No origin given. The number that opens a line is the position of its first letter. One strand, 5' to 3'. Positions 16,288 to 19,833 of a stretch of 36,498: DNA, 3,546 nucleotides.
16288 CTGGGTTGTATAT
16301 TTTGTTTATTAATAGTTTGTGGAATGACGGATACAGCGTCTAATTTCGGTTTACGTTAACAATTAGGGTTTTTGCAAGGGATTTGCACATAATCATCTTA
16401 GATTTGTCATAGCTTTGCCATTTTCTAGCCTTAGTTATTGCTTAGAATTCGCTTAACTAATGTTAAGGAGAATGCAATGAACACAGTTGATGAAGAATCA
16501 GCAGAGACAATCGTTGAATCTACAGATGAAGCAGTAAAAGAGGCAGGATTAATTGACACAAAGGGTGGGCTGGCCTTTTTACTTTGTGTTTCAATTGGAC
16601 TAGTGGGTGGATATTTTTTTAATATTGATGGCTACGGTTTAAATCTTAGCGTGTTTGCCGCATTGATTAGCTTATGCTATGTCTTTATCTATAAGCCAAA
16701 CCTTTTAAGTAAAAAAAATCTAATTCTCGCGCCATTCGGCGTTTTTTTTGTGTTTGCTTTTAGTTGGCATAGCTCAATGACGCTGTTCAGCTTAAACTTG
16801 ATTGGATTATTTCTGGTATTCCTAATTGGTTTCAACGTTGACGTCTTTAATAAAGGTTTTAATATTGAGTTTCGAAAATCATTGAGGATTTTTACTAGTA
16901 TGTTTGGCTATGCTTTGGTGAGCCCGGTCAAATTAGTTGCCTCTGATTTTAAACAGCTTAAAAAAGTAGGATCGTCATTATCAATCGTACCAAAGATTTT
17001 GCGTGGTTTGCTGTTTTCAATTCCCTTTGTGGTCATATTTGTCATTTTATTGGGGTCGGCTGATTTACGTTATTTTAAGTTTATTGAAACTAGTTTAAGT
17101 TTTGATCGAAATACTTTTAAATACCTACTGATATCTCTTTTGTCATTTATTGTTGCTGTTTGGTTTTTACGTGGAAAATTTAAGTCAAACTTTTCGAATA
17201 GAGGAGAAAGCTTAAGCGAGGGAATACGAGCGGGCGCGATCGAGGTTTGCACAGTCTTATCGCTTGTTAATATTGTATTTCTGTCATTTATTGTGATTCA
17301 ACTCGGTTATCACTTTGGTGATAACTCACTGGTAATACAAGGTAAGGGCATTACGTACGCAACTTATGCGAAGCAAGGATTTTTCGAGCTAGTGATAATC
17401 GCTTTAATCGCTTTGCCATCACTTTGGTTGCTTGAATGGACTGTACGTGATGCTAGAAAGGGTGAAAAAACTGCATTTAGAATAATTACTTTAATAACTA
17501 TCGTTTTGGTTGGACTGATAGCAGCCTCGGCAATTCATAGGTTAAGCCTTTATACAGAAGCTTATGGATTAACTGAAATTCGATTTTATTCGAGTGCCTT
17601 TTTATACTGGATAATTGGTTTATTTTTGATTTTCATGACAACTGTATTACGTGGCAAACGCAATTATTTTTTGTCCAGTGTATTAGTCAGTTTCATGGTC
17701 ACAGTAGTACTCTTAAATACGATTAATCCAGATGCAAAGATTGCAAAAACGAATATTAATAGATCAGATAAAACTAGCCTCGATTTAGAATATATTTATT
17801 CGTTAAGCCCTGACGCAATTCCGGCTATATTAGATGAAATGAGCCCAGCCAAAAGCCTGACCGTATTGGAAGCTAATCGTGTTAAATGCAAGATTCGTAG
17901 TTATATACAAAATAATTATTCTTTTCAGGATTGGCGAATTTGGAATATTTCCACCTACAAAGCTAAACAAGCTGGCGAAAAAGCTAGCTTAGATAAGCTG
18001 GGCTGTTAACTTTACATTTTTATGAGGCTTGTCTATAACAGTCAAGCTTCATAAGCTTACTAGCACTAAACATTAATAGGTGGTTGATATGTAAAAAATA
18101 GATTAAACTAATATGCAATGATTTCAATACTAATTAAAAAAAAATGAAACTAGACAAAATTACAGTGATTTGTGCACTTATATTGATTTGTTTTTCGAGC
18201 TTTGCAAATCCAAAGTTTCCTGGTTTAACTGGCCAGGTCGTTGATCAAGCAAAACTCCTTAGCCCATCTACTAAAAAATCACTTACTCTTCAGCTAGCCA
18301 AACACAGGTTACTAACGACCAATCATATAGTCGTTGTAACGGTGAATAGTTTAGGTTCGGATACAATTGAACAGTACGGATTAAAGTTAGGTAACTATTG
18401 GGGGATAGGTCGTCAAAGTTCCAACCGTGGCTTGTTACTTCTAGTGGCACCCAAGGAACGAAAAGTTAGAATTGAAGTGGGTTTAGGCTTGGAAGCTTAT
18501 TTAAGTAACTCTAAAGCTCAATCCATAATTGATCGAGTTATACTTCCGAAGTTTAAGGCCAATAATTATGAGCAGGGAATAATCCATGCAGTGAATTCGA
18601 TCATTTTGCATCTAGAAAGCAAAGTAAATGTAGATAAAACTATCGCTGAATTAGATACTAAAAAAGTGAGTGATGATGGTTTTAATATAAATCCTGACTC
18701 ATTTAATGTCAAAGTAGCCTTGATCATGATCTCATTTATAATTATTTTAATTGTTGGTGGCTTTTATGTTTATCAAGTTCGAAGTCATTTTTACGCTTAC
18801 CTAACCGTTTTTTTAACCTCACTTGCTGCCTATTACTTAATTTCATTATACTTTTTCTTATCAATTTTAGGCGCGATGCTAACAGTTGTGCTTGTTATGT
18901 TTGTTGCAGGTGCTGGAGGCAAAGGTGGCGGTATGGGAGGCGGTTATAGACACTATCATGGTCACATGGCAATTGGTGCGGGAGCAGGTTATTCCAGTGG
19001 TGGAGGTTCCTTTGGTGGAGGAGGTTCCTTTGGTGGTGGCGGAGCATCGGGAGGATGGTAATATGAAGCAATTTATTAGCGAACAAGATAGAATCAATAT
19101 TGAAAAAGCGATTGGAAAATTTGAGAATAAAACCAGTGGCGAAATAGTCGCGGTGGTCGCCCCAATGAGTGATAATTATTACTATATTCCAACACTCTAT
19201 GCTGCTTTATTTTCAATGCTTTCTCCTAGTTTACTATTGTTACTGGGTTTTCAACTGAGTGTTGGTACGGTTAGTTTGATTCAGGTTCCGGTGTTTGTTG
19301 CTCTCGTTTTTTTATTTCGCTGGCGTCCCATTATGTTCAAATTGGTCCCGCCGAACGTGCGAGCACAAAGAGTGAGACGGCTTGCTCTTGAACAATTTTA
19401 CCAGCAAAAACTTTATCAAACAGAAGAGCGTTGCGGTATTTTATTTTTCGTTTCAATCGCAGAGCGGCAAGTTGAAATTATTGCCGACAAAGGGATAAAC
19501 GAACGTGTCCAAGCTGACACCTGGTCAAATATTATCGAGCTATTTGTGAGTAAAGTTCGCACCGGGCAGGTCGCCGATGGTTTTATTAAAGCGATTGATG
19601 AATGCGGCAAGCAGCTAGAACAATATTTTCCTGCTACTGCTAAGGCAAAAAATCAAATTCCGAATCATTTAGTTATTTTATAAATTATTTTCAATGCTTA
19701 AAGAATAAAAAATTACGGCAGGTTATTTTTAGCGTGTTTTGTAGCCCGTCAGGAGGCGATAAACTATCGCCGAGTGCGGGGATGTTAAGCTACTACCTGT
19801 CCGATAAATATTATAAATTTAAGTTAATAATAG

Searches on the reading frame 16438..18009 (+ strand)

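Call 50: search_protein_families(library=pfam, proteins=[window:16438-18009:+], max_evalue=0.0001)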
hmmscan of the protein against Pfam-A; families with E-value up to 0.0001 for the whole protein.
window:16438-18009:+ (523 aa): 1 family
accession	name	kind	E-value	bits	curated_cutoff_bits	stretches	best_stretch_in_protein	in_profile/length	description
PF13687.11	DUF4153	-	2.7e-60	205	27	1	103-466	6-372/373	Domain of unknown function (DUF4153)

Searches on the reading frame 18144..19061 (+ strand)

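Call 50: search_protein_families(library=pfam, proteins=[window:18144-19061:+], max_evalue=0.0001)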
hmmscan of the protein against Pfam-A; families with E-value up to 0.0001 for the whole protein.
window:18144-19061:+ (305 aa): 1 family
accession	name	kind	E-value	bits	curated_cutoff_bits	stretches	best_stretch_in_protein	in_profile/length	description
PF04536.20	TPM_phosphatase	-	2.1e-37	128.3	22.1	1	32-153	1-122/125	TPM domain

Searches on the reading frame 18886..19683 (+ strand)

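Call 50: search_protein_families(library=pfam, proteins=[window:18886-19683:+], max_evalue=0.0001)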
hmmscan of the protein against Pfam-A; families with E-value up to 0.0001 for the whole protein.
window:18886-19683:+ (265 aa): 1 family
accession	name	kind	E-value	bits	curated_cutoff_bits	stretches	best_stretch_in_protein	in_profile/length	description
PF04536.20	TPM_phosphatase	-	1.4e-14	54.6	22.1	1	161-242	42-124/125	TPM domain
